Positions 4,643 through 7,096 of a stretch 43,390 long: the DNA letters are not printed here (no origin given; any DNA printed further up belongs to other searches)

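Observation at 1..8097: Compact divergent biosynthetic locus: discrete ACP/KS/KS-like genes facing an exporter-TE-KASIII-like-tandem HDO-ACAD operon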

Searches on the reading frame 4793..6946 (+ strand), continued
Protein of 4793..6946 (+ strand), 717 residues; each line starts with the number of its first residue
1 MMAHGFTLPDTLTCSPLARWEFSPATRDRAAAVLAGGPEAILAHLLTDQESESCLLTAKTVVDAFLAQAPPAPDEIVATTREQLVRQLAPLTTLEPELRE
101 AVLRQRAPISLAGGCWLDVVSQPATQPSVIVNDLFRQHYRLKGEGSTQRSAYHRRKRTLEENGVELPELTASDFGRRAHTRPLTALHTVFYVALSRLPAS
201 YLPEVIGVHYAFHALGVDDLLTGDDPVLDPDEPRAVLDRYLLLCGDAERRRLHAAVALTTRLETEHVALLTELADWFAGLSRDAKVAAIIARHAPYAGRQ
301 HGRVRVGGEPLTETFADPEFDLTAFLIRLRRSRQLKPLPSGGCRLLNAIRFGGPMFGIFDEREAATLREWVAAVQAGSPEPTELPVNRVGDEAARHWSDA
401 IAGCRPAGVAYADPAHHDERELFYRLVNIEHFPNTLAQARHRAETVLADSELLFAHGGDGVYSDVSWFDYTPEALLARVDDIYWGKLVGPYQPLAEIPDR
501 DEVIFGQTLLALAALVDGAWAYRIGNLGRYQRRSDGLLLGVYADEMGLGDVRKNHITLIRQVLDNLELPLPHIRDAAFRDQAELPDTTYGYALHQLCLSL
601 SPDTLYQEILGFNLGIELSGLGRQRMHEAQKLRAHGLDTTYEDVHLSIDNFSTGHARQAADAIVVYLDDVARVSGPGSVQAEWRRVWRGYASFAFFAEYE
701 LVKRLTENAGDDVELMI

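Call 21: search_solved_structures(query=A1, max_evalue=1, show_alignments=2)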
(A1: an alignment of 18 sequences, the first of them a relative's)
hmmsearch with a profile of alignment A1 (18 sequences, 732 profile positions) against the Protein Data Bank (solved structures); distinct sequences matched with E-value up to 1: 2.
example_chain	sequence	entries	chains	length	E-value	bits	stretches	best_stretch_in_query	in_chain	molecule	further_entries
4ryf_H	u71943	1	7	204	0.33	12.4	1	460-546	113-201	ATP-dependent Clp protease proteolytic subunit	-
4jct_A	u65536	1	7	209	0.93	10.9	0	460-528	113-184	ATP-dependent Clp protease proteolytic subunit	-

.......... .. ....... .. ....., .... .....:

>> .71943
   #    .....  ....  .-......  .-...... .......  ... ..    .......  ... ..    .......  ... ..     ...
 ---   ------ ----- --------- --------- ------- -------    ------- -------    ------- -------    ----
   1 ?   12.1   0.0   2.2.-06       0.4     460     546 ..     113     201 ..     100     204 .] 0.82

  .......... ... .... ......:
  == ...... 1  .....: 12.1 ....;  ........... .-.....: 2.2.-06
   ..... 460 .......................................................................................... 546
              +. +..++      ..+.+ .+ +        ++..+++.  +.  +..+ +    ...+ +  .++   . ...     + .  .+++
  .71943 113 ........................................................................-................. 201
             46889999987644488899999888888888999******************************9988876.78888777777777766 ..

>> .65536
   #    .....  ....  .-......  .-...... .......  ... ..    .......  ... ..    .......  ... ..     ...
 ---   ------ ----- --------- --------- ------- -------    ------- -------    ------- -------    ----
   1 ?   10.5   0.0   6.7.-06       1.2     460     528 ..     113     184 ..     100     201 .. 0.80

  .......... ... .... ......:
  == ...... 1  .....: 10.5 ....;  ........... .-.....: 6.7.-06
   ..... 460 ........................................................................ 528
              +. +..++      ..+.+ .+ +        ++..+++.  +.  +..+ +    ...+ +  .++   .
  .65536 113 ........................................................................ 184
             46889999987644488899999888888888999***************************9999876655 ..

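Call 30: find_encoding_contigs(protein=P0042, flank=10000, max_places=1)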
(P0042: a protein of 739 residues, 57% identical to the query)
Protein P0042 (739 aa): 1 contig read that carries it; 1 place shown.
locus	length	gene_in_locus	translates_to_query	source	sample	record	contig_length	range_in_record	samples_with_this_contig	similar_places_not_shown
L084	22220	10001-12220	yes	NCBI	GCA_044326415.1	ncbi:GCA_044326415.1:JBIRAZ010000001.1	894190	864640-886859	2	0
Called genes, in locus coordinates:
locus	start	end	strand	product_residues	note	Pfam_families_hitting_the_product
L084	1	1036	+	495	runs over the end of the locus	PF00501:AMP-binding, PF23562:AMP-binding_C_3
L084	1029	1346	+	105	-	-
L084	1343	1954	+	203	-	PF13302:Acetyltransf_3, PF00583:Acetyltransf_1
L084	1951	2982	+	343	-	PF03417:AAT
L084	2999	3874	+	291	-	-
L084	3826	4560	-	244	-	PF00106:adh_short, PF01370:Epimerase, PF08659:KR, PF13561:adh_short_C2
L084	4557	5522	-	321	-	PF00109:ketoacyl-synt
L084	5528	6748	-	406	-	PF00109:ketoacyl-synt, PF02801:Ketoacyl-synt_C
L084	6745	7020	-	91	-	PF00550:PP-binding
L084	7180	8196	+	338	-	-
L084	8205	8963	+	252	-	PF00975:Thioesterase, PF12697:Abhydrolase_6, PF12146:Hydrolase_4 (faint)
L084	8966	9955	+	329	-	PF08545:ACP_syn_III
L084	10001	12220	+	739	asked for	PF14518:Haem_oxygenas_2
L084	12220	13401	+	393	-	PF02771:Acyl-CoA_dh_N (weak), PF02770:Acyl-CoA_dh_M, PF00441:Acyl-CoA_dh_1, PF08028:Acyl-CoA_dh_2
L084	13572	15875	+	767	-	PF08376:NIT, PF02518:HATPase_c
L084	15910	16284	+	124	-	PF05331:DUF742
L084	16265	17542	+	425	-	PF13458:Peripla_BP_6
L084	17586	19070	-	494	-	-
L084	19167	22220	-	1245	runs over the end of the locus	PF00656:Peptidase_C14, PF13086:AAA_11, PF13604:AAA_30 (weak), PF05127:NAT10_TcmA_helicase (faint), PF13245:AAA_19 (faint), PF13087:AAA_12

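Call 31: find_encoding_contigs(protein=P0033, flank=10000, max_places=1)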
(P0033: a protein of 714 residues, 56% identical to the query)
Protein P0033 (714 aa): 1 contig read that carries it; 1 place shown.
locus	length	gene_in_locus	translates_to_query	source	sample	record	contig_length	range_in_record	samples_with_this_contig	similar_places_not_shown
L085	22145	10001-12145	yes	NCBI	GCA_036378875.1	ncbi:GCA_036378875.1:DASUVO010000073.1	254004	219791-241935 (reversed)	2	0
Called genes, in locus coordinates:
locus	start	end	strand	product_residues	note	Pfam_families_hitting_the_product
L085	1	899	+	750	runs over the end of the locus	PF07883:Cupin_2, PF09334:tRNA-synt_1g, PF19303:Anticodon_3 (weak), PF00550:PP-binding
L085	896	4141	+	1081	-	PF18563:TubC_N (weak), PF00668:Condensation, PF00501:AMP-binding, PF13193:AMP-binding_C, PF00550:PP-binding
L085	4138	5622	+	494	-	PF00501:AMP-binding, PF23562:AMP-binding_C_3 (weak)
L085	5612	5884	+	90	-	-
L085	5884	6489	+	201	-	PF13302:Acetyltransf_3, PF00583:Acetyltransf_1 (weak)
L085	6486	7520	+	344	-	PF03417:AAT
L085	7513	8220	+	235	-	PF00975:Thioesterase, PF12697:Abhydrolase_6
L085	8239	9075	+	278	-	PF13714:PEP_mutase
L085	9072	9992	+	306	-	PF08545:ACP_syn_III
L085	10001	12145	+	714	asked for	PF14518:Haem_oxygenas_2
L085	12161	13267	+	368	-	PF00067:p450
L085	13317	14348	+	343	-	PF05222:AlaDh_PNT_N, PF01262:AlaDh_PNT_C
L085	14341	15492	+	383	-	PF03435:Sacchrp_dh_NADP, PF16653:Sacchrp_dh_C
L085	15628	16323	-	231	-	-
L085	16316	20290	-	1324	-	PF00668:Condensation, PF00501:AMP-binding, PF13193:AMP-binding_C, PF00550:PP-binding, PF00975:Thioesterase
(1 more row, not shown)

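Call 32: find_encoding_contigs(protein=P0113, flank=10000, max_places=1)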
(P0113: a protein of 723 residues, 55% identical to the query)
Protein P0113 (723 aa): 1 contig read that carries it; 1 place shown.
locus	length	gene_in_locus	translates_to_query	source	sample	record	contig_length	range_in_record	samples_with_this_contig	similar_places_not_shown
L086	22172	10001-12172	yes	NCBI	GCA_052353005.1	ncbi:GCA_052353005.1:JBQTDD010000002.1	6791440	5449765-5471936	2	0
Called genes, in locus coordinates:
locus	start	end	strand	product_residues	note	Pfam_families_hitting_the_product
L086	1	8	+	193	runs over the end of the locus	PF00440:TetR_N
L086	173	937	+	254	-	PF00903:Glyoxalase, PF18029:Glyoxalase_6 (weak), PF22677:Ble-like_N (faint), PF00903:Glyoxalase, PF18029:Glyoxalase_6 (weak)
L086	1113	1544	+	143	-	-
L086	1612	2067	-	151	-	PF01152:Bac_globin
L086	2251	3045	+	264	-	PF00106:adh_short, PF08659:KR (weak), PF13561:adh_short_C2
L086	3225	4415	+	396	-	PF02771:Acyl-CoA_dh_N, PF02770:Acyl-CoA_dh_M, PF00441:Acyl-CoA_dh_1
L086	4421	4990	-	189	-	PF02738:MoCoBD_1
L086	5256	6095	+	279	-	PF01734:Patatin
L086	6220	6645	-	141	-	PF12796:Ank_2 (weak), PF13606:Ank_3 (faint), PF13637:Ank_4 (faint), PF13857:Ank_5 (faint), PF12796:Ank_2 (weak), PF00023:Ank (weak)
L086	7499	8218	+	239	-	PF12697:Abhydrolase_6, PF00975:Thioesterase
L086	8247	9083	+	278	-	PF13714:PEP_mutase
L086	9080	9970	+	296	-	PF08545:ACP_syn_III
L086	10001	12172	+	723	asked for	PF14518:Haem_oxygenas_2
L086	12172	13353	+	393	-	PF02771:Acyl-CoA_dh_N, PF02770:Acyl-CoA_dh_M, PF00441:Acyl-CoA_dh_1, PF08028:Acyl-CoA_dh_2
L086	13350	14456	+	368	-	PF00067:p450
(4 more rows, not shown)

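Call 41: find_homologous_proteins(query=L084:2-1033:+, max_evalue=1e-30)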
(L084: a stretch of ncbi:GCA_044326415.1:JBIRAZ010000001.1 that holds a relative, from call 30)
Query L084:2-1033:+ (344 aa): 1128 proteins with E <= 1e-30 among 8000 candidates; the best 120 are listed.
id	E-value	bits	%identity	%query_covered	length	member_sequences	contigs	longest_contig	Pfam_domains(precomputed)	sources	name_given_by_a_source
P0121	1.4e-230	782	100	100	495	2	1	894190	PF00501.35,PF23562.3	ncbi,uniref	ncbi:AMP-binding protein [Actinomadura sp. 6N118]|uniref:AMP-binding protein n=1 Tax=Actinomadura sp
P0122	5.5e-216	734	94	100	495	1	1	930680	PF00501.35,PF23562.3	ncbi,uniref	ncbi:AMP-binding protein [Spirillospora sp. NPDC048911]|uniref:AMP-binding protein n=1 Tax=Spirillos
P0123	4.3e-199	679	87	100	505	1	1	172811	PF00501.35,PF23562.3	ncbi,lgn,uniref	ncbi:AMP-binding protein [Spirillospora sp. NPDC047279]|uniref:AMP-binding protein n=1 Tax=Spirillos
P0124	2.3e-192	657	84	100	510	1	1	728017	PF00501.35,PF23562.3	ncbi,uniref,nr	ncbi:AMP-dependent synthetase [Actinomadura spongiicola]|uniref:AMP-dependent synthetase n=1 Tax=Act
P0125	1.4e-167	575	75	100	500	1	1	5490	PF00501.35,PF23562.3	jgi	jgi:long-chain acyl-CoA synthetase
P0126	1.8e-167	575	74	100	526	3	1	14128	PF00501.35,PF23562.3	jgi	jgi:long-subunit acyl-CoA synthetase (AMP-forming)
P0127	5.5e-167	573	74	100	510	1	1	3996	PF00501.35,PF23562.3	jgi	jgi:long-subunit acyl-CoA synthetase (AMP-forming)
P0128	2.0e-165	568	74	100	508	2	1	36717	PF00501.35,PF23562.3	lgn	-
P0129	6.7e-164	563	74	100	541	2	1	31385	PF00501.35,PF23562.3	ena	-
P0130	7.5e-164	563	73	100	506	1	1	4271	PF00501.35,PF23562.3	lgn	-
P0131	1.1e-163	562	72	100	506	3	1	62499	PF00501.35,PF23562.3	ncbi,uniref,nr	ncbi:AMP-binding protein [Streptomyces gibsoniae]|uniref:AMP-binding protein n=1 Tax=Streptomyces gi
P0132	1.2e-162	559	71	100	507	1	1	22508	PF00501.35,PF23562.3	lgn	-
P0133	2.1e-162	558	72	100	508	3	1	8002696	PF00501.35,PF23562.3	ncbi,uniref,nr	ncbi:AMP-binding protein [Streptomyces sp. CT34]|uniref:AMP-binding protein n=1 Tax=Streptomyces sp.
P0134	3.3e-162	557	73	100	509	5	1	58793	PF00501.35,PF23562.3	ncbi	ncbi:Acyl-CoA synthetase OS=Streptomyces alboniger OX=132473 GN=CP975_20315 PE=4 SV=1 [Streptomyces 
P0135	6.6e-162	556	72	100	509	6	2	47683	PF00501.35,PF23562.3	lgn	-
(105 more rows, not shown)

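Call 42: find_encoding_contigs(protein=P0121, flank=10000, max_places=1)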
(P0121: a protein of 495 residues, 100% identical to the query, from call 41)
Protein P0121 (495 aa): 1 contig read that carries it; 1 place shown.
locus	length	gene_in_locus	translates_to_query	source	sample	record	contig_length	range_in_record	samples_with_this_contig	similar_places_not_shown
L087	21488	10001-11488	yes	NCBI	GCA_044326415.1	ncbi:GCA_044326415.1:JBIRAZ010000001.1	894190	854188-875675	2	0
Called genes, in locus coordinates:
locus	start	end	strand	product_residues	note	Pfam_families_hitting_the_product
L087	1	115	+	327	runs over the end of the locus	PF12852:Cupin_6, PF14525:AraC_binding_2 (weak), PF12833:HTH_18, PF00165:HTH_AraC (weak)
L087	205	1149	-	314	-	PF13354:Beta-lactamase2, PF00144:Beta-lactamase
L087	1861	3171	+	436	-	PF07992:Pyr_redox_2 (faint), PF13434:Lys_Orn_oxgnase, PF13454:NAD_binding_9 (faint), PF13738:Pyr_redox_3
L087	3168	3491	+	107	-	PF01050:MannoseP_isomer (weak), PF07883:Cupin_2, PF02311:AraC_binding (weak)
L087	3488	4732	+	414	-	-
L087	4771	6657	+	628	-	PF00133:tRNA-synt_1 (faint), PF09334:tRNA-synt_1g, PF00550:PP-binding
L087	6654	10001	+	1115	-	PF18563:TubC_N (faint), PF00668:Condensation, PF00501:AMP-binding, PF13193:AMP-binding_C, PF00550:PP-binding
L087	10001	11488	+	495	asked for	PF00501:AMP-binding, PF23562:AMP-binding_C_3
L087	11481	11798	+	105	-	-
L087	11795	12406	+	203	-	PF13302:Acetyltransf_3, PF00583:Acetyltransf_1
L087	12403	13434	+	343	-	PF03417:AAT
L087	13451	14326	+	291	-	-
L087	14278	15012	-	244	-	PF00106:adh_short, PF01370:Epimerase, PF08659:KR, PF13561:adh_short_C2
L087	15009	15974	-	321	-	PF00109:ketoacyl-synt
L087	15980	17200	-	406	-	PF00109:ketoacyl-synt, PF02801:Ketoacyl-synt_C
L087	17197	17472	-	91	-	PF00550:PP-binding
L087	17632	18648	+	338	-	-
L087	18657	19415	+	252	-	PF00975:Thioesterase, PF12697:Abhydrolase_6, PF12146:Hydrolase_4 (faint)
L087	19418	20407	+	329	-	PF08545:ACP_syn_III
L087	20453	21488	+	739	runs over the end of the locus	PF14518:Haem_oxygenas_2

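Call 43: find_encoding_contigs(protein=P0124, flank=10000, max_places=1)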
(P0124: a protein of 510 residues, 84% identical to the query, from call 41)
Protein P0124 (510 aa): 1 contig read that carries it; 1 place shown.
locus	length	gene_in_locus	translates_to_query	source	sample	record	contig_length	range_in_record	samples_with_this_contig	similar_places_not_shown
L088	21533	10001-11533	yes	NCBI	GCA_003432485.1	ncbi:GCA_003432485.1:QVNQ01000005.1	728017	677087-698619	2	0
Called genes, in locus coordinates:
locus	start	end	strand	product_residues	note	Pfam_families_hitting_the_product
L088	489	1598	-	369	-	PF08348:PAS_6 (weak), PF00512:HisKA, PF02518:HATPase_c, PF13589:HATPase_c_3 (faint)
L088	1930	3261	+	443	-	PF13434:Lys_Orn_oxgnase, PF13454:NAD_binding_9 (faint), PF13738:Pyr_redox_3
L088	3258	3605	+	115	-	PF01050:MannoseP_isomer (weak), PF07883:Cupin_2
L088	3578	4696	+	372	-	PF01266:DAO, PF13454:NAD_binding_9 (faint), PF13738:Pyr_redox_3 (faint)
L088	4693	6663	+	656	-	PF09334:tRNA-synt_1g, PF00550:PP-binding (weak)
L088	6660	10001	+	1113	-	PF18563:TubC_N, PF00668:Condensation, PF00501:AMP-binding, PF13193:AMP-binding_C, PF00550:PP-binding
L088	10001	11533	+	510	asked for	PF00501:AMP-binding, PF23562:AMP-binding_C_3 (weak)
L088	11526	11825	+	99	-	PF00550:PP-binding (weak)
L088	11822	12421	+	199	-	PF13302:Acetyltransf_3, PF00583:Acetyltransf_1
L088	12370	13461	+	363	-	PF03417:AAT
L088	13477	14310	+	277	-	-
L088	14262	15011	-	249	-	PF00106:adh_short, PF08659:KR, PF01370:Epimerase, PF13561:adh_short_C2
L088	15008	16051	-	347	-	PF00109:ketoacyl-synt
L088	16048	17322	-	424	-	PF00109:ketoacyl-synt, PF00108:Thiolase_N (faint), PF02801:Ketoacyl-synt_C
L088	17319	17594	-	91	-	PF00550:PP-binding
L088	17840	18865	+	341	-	PF00892:EamA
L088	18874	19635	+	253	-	PF00975:Thioesterase, PF12697:Abhydrolase_6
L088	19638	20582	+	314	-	PF08541:ACP_syn_III_C (faint), PF08545:ACP_syn_III (faint)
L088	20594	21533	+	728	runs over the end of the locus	PF14518:Haem_oxygenas_2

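Call 53: predict_structure(alignment_id=A2)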
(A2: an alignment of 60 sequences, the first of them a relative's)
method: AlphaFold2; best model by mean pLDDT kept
length: 717 residues; sequences in the alignment: 60
mean_pLDDT: 89.3   pTM: 0.90
mean pLDDT of the five models: 89.3, 88.7, 86.3, 85.3, 82.2
residues with pLDDT >= 90: 458; 70-90: 211; 50-70: 31; < 50: 17
segments of 3 or more residues with pLDDT < 50: 352-357, 711-717
pLDDT, mean of each block of 10 residues (from residue 1): 72 91 97 96 95 98 96 88 97 94 97 96 94 96 92 95 93 91 98 97 98 97 93 96 96 98 98 94 86 69 69 78 85 85 77 49 85 80 86 98 96 90 95 96 97 93 92 94 88 93 88 79 87 91 90 90 87 92 82 93 95 87 85 92 74 74 96 95 97 93 80 38
secondary structure, 60 per line:
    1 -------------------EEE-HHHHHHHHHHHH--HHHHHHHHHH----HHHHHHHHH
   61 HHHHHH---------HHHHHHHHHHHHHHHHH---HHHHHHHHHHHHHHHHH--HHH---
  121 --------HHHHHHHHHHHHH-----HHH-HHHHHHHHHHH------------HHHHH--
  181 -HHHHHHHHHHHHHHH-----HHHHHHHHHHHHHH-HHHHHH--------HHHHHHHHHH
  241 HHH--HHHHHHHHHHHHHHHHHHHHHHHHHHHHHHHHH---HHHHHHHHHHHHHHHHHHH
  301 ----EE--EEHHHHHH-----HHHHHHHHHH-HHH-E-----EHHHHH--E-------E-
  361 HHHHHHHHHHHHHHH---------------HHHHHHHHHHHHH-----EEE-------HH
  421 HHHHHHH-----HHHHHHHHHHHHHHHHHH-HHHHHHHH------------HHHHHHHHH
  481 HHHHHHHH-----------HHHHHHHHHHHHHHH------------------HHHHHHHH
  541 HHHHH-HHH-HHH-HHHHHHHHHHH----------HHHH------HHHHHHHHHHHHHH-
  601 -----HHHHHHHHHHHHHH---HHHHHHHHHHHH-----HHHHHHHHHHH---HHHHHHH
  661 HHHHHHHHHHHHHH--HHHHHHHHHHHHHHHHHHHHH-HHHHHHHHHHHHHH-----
elements in order (helices of 4 or more, strands of 3 or more residues): E20-22 H24-35 H38-47 H52-66 H76-92 H96-112 H129-141 H151-161 H174-178 H182-196 H202-215 H217-222 H231-243 H246-278 H282-300 H311-316 H322-331 H344-348 H361-375 H391-403 E409-411 H419-427 H433-450 H452-459 H472-488 H500-514 H533-545 H555-565 H576-579 H586-599 H606-619 H623-634 H640-650 H654-674 H677-697 H699-712

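Call 57: fold_search(model_id=the predicted structure, library=pdb)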
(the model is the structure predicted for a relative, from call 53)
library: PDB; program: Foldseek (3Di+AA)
matches with E <= 10: 172; with E <= 0.001: 0
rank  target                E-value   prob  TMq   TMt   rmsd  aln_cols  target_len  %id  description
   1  6vzy_B                2.5e-02  1.00  0.24  0.37  25.9       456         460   15  Crystal structure of SznF from Streptomyces achromogenes var. streptozoticus NRRL 2697 with a diiron(II) central domai (released 2021-01-13)
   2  9n1a                  3.7e-02  0.99  0.19  0.39  27.2       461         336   15  crystal structure of diferric HrmI from Streptomyces griseoflavus (released 2025-08-20)
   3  9nh9                  4.1e-02  0.99  0.19  0.39  27.5       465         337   14  Crystal Structure of N-oxygenase HrmI with the diferric cofactor and the N(6)-hydroxy-L-lysine product bound (released 2025-08-20)
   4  6xcv_B                4.7e-02  1.00  0.24  0.35  19.8       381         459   16  Crystal structure of apo SznF from Streptomyces achromogenes var. streptozoticus NRRL 2697 (released 2021-01-13)
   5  9n1x                  5.0e-02  0.99  0.19  0.39  27.4       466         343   14  Crystal Structure of N-oxygenase HrmI with the diferrous cofactor (released 2025-08-20)
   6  9n1e                  7.1e-02  0.98  0.19  0.39  27.6       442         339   14  Crystal structure of N-oxygenase HrmI with the diferric cofactor partially loaded (released 2025-08-20)
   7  6vzy_A                8.0e-02  1.00  0.25  0.38  18.0       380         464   14  Crystal structure of SznF from Streptomyces achromogenes var. streptozoticus NRRL 2697 with a diiron(II) central domai (released 2021-01-13)
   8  9okf                  8.6e-02  0.12  0.08  0.10  28.3       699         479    9  Cryo-EM structure of human SV2A in the apo state (released 2025-12-10)
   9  9pfx                  1.7e-01  1.00  0.28  0.60  10.1       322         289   14  Crystal structure of native HDO-family N-oxygenase RohS from Pseudomonas brassicacearum strain DF41 (PbrRohS) (released 2026-04-01)
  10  9pfw                  1.9e-01  1.00  0.28  0.64   6.0       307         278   15  Crystal structure of selenomethionine-substituted N-oxygenase RohS from Pseudomonas syringae pv. tomato str. DC3000 (Pst (released 2026-04-01)
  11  6xcv_A                2.3e-01  0.99  0.26  0.38  19.3       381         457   14  Crystal structure of apo SznF from Streptomyces achromogenes var. streptozoticus NRRL 2697 (released 2021-01-13)
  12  6m9r_A                3.1e-01  0.97  0.24  0.36  19.9       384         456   14  Crystal structure of SznF from Streptomyces achromogenes var. streptozoticus NRRL 2697 with a bound N(delta)-hydroxy-N (released 2019-02-06)
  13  8ufd_A                3.1e-01  0.08  0.10  0.12  25.4       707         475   11  Multidrug efflux pump MtEfpA bound with inhibitor BRD8000.3 (released 2024-09-11)
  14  6m9r_B                3.5e-01  0.97  0.24  0.36  19.7       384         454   15  Crystal structure of SznF from Streptomyces achromogenes var. streptozoticus NRRL 2697 with a bound N(delta)-hydroxy-N (released 2019-02-06)
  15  9b9m_B                3.7e-01  0.99  0.25  0.49   7.0       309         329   13  Crystal structure of iron-bound FlcD from Pseudomonas aeruginosa (released 2024-07-31)
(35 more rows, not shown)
